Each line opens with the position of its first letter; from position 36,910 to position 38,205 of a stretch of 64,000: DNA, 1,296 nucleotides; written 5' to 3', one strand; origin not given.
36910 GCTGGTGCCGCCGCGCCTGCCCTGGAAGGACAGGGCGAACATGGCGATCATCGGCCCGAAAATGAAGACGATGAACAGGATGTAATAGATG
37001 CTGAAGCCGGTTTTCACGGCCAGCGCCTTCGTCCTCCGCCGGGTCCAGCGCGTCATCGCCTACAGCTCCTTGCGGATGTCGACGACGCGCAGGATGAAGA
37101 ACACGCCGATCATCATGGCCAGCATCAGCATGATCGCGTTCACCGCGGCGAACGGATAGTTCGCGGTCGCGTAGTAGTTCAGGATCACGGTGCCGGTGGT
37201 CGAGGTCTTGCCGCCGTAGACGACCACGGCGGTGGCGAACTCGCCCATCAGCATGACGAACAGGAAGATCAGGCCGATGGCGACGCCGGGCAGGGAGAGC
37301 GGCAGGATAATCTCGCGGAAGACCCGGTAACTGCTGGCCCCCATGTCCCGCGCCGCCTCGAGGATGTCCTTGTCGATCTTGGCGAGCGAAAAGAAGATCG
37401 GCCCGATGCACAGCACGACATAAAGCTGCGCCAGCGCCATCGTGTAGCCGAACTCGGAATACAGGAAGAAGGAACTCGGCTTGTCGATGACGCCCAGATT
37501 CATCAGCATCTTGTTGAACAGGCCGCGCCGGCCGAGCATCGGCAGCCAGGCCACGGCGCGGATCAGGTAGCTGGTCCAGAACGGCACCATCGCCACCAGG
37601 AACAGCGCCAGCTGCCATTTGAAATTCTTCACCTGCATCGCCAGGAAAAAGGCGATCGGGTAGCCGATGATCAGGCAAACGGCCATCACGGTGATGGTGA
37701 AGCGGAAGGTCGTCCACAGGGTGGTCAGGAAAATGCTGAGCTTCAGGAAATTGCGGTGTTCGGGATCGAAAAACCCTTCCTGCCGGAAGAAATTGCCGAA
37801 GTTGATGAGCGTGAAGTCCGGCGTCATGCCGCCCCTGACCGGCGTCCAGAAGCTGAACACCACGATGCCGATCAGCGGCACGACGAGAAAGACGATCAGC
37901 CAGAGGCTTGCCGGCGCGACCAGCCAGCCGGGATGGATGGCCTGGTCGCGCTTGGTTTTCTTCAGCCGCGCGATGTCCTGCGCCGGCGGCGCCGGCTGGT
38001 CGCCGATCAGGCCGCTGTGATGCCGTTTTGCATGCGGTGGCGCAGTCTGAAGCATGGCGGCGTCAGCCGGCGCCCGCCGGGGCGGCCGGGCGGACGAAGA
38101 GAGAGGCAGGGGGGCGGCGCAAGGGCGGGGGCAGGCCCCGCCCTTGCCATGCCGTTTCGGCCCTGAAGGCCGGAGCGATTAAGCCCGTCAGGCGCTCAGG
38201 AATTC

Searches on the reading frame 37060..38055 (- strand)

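Call 54: search_protein_families(library=pfam, proteins=[window:37060-38055:-], max_evalue=0.001)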
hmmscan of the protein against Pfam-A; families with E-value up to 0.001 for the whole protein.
window:37060-38055:- (331 aa): 1 family
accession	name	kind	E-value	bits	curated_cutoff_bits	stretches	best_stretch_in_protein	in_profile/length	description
PF00528.27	BPD_transp_1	-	3.7e-10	40.3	26.4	1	131-326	1-179/184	Binding-protein-dependent transport system inner membrane component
